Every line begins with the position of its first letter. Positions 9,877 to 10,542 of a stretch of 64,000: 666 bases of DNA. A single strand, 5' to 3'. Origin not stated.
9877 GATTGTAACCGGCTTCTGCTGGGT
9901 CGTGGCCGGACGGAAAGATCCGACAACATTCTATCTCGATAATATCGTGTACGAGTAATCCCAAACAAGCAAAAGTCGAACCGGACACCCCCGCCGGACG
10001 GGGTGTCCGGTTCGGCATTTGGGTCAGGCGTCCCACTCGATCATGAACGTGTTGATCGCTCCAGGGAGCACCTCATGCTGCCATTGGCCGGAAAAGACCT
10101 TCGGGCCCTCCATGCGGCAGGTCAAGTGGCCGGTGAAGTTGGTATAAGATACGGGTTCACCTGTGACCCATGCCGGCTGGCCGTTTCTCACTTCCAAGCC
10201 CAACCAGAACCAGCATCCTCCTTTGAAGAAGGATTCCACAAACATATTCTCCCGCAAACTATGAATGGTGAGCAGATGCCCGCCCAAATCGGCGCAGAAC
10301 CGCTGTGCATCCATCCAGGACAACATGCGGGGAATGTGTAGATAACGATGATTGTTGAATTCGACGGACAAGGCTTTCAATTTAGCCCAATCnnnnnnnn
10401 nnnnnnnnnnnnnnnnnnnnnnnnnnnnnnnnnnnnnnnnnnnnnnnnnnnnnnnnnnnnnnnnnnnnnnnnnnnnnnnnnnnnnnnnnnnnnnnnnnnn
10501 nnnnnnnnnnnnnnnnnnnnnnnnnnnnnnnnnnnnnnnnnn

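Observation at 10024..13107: Ser/Thr kinase fused to LamG-like domain, LRR array and a bacterial C-type lectin-like domain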

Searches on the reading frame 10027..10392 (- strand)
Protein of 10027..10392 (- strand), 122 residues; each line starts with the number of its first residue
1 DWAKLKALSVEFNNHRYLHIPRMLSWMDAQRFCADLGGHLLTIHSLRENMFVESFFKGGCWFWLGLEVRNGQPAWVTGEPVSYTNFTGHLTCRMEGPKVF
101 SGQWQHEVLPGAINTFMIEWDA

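Call 22: search_solved_structures(query=A2, max_evalue=1, show_alignments=3)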
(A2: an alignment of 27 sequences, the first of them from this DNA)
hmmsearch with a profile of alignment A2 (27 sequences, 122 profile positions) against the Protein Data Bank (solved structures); distinct sequences matched with E-value up to 1: 261 (the best 60 are shown).
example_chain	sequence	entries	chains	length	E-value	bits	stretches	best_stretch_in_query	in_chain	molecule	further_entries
7jpt_A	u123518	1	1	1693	3.8e-70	236.7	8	12-111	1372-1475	Lymphocyte antigen 75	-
7jpu_A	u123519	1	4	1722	4.7e-70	236.4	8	12-111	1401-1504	Lymphocyte antigen 75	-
7qsr_A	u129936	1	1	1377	8.3e-67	225.9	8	25-87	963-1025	Secretory phospholipase A2 receptor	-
9wyt_J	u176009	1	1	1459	6.5e-58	197.2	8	17-95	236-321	yolk sac IgY receptor precursor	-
5xts_A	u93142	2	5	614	3.6e-22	81.8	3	22-97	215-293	Macrophage mannose receptor 1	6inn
5ao5_A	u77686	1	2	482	1.6e-20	76.5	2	10-87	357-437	C-TYPE MANNOSE RECEPTOR 2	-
5ao6_A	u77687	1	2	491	1.7e-20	76.4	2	22-90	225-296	C-TYPE MANNOSE RECEPTOR 2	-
5e4k_A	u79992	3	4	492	1.9e-20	76.2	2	22-90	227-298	C-type mannose receptor 2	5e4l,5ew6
3ubu_B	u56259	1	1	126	8.2e-16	61.3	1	11-111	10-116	Agglucetin subunit beta-2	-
1fvu_B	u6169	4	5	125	8.8e-16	61.2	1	11-106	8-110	BOTROCETIN BETA CHAIN | Botrocetin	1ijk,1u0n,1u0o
1wt9_A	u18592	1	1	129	9.3e-16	61.1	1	11-108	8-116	agkisacutacin A chain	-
1iod_A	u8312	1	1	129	9.4e-16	61.1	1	11-108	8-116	COAGULATION FACTOR X BINDING PROTEIN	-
6xfq_B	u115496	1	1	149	1.3e-15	60.6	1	11-111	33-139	Snaclec agglucetin subunit beta-2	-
8k8h_A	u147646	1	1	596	1.9e-15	60.1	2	17-87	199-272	Lymphocyte antigen 75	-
8hbc_A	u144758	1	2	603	1.9e-15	60.1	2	17-87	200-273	Lymphocyte antigen 75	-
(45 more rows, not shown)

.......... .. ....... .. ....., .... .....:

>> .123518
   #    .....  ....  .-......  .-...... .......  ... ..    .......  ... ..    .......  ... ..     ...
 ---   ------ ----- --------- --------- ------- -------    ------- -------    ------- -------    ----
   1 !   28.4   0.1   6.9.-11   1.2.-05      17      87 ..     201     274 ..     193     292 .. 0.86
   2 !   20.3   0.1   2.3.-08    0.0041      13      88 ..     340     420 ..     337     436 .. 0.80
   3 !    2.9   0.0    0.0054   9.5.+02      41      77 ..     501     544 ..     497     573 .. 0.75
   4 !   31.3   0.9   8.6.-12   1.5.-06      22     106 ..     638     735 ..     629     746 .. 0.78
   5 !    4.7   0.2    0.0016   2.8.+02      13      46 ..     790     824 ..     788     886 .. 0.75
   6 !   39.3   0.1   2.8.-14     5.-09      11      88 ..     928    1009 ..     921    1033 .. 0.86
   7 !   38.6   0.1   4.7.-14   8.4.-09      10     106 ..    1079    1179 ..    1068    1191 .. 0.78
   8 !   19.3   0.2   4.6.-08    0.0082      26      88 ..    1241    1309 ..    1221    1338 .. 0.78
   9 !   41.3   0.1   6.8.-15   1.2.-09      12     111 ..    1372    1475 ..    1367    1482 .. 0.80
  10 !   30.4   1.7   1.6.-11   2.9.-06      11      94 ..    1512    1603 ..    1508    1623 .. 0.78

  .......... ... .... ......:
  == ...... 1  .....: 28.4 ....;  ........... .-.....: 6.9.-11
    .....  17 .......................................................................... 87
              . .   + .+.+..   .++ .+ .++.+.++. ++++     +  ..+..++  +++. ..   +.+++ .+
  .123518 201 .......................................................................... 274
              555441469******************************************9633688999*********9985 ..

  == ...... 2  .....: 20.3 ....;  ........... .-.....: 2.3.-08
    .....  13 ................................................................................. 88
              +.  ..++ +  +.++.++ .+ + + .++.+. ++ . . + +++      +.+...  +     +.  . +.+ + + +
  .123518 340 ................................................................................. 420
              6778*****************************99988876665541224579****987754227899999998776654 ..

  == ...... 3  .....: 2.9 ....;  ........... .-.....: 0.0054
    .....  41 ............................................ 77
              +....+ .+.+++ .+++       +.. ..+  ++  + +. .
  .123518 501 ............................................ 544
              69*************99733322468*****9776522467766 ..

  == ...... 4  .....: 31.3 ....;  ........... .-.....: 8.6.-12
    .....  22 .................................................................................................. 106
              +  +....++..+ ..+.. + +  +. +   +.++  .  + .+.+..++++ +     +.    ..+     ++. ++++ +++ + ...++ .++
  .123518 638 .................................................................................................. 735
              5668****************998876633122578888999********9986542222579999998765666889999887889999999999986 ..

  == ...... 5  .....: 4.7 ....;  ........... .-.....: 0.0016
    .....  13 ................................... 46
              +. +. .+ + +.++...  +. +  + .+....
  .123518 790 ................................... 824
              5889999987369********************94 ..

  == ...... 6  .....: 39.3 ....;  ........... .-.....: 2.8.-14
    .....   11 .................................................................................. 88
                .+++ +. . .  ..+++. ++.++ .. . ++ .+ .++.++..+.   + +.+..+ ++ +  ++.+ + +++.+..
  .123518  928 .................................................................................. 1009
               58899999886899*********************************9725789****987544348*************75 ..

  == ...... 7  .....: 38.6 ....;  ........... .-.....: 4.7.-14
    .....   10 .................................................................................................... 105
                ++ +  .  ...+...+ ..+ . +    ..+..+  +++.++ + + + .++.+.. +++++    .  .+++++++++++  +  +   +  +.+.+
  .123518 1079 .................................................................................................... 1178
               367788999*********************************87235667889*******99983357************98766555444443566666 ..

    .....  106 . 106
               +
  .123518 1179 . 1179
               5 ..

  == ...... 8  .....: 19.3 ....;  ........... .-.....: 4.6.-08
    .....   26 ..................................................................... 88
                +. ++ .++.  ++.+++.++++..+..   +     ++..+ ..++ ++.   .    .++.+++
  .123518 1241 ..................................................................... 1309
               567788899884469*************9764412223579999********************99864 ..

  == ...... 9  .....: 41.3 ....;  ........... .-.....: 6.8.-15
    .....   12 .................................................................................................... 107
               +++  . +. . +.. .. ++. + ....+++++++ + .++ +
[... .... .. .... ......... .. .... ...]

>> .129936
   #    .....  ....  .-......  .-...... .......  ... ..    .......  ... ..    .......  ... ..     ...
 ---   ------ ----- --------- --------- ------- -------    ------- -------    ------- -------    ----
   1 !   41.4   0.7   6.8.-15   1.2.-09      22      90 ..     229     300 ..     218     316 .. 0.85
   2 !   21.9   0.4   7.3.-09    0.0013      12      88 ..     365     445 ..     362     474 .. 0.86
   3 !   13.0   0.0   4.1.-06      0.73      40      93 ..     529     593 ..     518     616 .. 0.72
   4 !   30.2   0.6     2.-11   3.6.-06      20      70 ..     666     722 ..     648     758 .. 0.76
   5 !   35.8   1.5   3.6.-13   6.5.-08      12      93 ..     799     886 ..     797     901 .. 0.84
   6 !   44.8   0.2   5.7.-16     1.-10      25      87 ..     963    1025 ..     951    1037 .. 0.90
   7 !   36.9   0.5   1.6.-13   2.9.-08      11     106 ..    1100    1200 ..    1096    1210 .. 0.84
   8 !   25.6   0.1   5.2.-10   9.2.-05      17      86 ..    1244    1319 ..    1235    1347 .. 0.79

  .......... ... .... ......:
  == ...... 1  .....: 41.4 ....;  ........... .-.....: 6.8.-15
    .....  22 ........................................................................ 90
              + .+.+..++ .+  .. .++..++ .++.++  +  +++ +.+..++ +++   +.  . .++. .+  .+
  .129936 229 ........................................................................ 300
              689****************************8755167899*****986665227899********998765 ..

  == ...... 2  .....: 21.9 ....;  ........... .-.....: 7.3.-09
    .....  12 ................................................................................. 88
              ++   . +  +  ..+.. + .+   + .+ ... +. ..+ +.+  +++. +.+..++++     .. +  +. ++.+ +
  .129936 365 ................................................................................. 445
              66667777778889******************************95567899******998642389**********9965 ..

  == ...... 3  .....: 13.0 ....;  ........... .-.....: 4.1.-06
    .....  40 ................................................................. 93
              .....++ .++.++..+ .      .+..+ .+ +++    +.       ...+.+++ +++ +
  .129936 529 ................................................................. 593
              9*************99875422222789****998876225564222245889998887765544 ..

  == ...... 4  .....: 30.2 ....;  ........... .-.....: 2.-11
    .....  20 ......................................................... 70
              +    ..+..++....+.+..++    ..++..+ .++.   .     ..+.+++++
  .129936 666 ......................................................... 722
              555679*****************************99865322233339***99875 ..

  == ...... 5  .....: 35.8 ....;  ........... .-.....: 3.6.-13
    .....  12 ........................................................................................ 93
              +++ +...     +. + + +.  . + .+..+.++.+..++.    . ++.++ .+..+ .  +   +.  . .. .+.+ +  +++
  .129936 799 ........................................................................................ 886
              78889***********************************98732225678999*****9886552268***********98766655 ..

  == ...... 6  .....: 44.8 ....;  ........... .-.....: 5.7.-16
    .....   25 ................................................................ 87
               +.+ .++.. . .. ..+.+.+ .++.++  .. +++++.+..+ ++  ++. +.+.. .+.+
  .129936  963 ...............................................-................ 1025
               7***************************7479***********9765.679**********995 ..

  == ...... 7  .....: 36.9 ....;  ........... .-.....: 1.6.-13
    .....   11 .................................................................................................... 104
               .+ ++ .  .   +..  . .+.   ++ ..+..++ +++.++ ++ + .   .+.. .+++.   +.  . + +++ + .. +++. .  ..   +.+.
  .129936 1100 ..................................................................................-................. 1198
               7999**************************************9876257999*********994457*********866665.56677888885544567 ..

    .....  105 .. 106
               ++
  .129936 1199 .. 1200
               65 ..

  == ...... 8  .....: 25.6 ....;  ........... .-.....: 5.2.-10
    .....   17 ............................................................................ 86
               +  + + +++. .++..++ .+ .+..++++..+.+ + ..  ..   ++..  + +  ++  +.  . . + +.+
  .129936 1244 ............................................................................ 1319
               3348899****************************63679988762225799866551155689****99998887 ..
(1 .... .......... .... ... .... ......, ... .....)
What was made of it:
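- The longest profile alignments against the PDB, reaching profile position 104-119 of 122, are to protein-binding snake-venom CTLDs (call 22).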

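Call 27: find_homologous_proteins(query=A2, max_evalue=0.00001)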
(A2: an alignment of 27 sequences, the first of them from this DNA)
Query A2 (27 sequences) (122 aa, profile of the alignment): 13 proteins with E <= 0.00001 among 209 candidates.
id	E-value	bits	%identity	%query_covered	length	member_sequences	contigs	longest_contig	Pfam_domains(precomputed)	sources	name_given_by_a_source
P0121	9.8e-51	189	48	100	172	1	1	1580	PF00059.28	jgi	jgi:hypothetical protein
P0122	1.8e-49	185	47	93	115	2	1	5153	PF00059.28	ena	-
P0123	4.4e-48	180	49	99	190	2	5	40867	PF00059.28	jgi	-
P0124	8.6e-48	179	51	100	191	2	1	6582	PF00059.28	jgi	-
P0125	1.9e-39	152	50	80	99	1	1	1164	PF00059.28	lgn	-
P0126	4.0e-39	151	52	80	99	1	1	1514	PF00059.28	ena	-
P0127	3.2e-24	103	45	54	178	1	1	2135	PF00059.28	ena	-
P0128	2.7e-18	84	35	98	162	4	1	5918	PF00059.28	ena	-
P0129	8.5e-17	79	38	78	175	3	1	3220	PF00059.28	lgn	-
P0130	4.5e-13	67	30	98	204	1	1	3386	PF00059.28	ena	-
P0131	8.8e-12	63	39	61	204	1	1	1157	PF00059.28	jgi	jgi:hypothetical protein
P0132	7.3e-7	47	33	61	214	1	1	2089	-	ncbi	-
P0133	1.1e-6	46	34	60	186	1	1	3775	PF00059.28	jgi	jgi:Lectin C-type domain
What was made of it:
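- Tried and rejected: It returned only 13 short fragments (call 27).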

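Call 29: predict_structure(alignment_id=A2)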
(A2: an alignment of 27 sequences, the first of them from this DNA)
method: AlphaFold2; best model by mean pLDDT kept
length: 122 residues; sequences in the alignment: 27
mean_pLDDT: 94.8   pTM: 0.87
mean pLDDT of the five models: 94.8, 94.2, 93.4, 86.4, 80.0
residues with pLDDT >= 90: 109; 70-90: 13; 50-70: 0; < 50: 0
segments of 3 or more residues with pLDDT < 50: none
pLDDT, mean of each block of 10 residues (from residue 1): 93 97 98 98 97 91 96 96 92 93 91 97 91
secondary structure, 60 per line:
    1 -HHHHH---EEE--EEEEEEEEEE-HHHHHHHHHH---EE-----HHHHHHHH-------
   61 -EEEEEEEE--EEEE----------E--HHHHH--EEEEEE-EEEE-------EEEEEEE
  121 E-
elements in order: H2-6 E10-12 E15-24 H26-35 H46-53 E62-69 E72-75 H89-93 E96-101 E103-106 E114-121

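Call 31: fold_search(model_id=the predicted structure, library=pdb)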
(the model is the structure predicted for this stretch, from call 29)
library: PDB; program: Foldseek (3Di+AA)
matches with E <= 10: 593; with E <= 0.001: 512
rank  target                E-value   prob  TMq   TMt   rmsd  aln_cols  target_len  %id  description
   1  2ox9_C                1.1e-07  1.00  0.81  0.76   2.6       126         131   23  Mouse Scavenger Receptor C-type Lectin carbohydrate-recognition domain. (released 2007-04-03)
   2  2ox9_A                1.1e-07  1.00  0.79  0.74   3.8       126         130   25  Mouse Scavenger Receptor C-type Lectin carbohydrate-recognition domain. (released 2007-04-03)
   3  2ox8_A                1.3e-07  1.00  0.81  0.76   2.4       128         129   22  Human Scavenger Receptor C-type Lectin carbohydrate-recognition domain. (released 2007-04-03)
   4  4j6k_G                1.6e-07  1.00  0.82  0.77   2.3       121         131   24  Crystal structure of calcium2+-free wild-type CD23 lectin domain (crystal form B) (released 2013-08-28)
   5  4g9a_D                1.6e-07  1.00  0.82  0.78   2.4       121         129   25  Crystal structure of calcium2+-bound wild-type CD23 lectin domain (released 2013-06-26)
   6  4j6l_B                2.2e-07  1.00  0.77  0.71   2.8       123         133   25  Crystal structure of calcium2+-free wild-type CD23 lectin domain (crystal form C) (released 2013-08-28)
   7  4j6k_D                2.5e-07  1.00  0.82  0.76   2.3       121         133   25  Crystal structure of calcium2+-free wild-type CD23 lectin domain (crystal form B) (released 2013-08-28)
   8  4ezm_K                2.5e-07  1.00  0.81  0.75   2.4       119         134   24  Crystal structure of the human IgE-Fc(epsilon)3-4 bound to its B cell receptor derCD23 (released 2012-07-18)
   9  4g96_A                2.6e-07  1.00  0.82  0.75   2.4       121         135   25  Crystal structure of calcium2+-free wild-type CD23 lectin domain (released 2013-06-26)
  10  4gj0_D                2.6e-07  1.00  0.81  0.77   2.3       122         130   24  Crystal structure of CD23 lectin domain mutant S252A (released 2013-06-26)
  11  4gko_H                2.6e-07  1.00  0.80  0.74   2.3       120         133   25  Crystal structure of the calcium2+-bound human IgE-Fc(epsilon)3-4 bound to its B cell receptor derCD23 (released 2013-06-26)
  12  4j6k_C                2.8e-07  1.00  0.82  0.79   2.4       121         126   25  Crystal structure of calcium2+-free wild-type CD23 lectin domain (crystal form B) (released 2013-08-28)
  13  5jq1_A                2.9e-07  1.00  0.79  0.75   3.9       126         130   23  Efficient targeting of the asialoglycoprotein receptor by polyvalent display of a compact galactosamine mimic (released 2017-06-14)
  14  4gi0_A                3.1e-07  1.00  0.80  0.73   2.4       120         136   23  Crystal structure of CD23 lectin domain mutant E249A (released 2013-06-26)
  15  4gk1_G                3.1e-07  1.00  0.80  0.76   2.5       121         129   26  Crystal structure of CD23 lectin domain mutant D270A (released 2013-06-26)
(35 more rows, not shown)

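Call 38: search_protein_representatives(alignment_id=A2)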
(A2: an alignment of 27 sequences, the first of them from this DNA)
Query: 27 sequences, 122 profile positions. Proteins with E-value up to 0.001 (for the whole library): 33129; up to 1e-10: 7898; up to 1e-30: 632. The best 150 are listed.
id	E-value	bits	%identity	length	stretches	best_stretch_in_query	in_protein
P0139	2.6e-136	463.3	-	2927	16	14-107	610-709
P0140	1.7e-126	431.6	-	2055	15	23-88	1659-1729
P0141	4.3e-112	385.1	-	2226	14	21-93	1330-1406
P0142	1.0e-110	380.6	-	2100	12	23-88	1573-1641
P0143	1.3e-110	380.3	-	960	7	13-107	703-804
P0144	1.7e-109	376.7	-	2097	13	8-118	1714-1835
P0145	5.6e-109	375.0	-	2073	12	16-97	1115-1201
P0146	9.4e-107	367.9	-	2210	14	23-106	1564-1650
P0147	1.1e-105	364.4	-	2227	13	25-89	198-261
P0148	2.3e-105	363.4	-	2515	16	17-102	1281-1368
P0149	2.2e-103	357.0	-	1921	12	24-99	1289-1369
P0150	4.5e-103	356.0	-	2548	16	16-94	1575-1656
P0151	5.4e-103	355.7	-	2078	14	11-90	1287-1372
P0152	6.2e-100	345.9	-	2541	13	17-114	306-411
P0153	1.4e-99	344.7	-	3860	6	11-89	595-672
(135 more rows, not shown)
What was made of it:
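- Tried and rejected: Multi-CTLD proteins with 3-20 matched stretches filled the top 150, so nothing could be learned about bacterial distribution (call 38).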
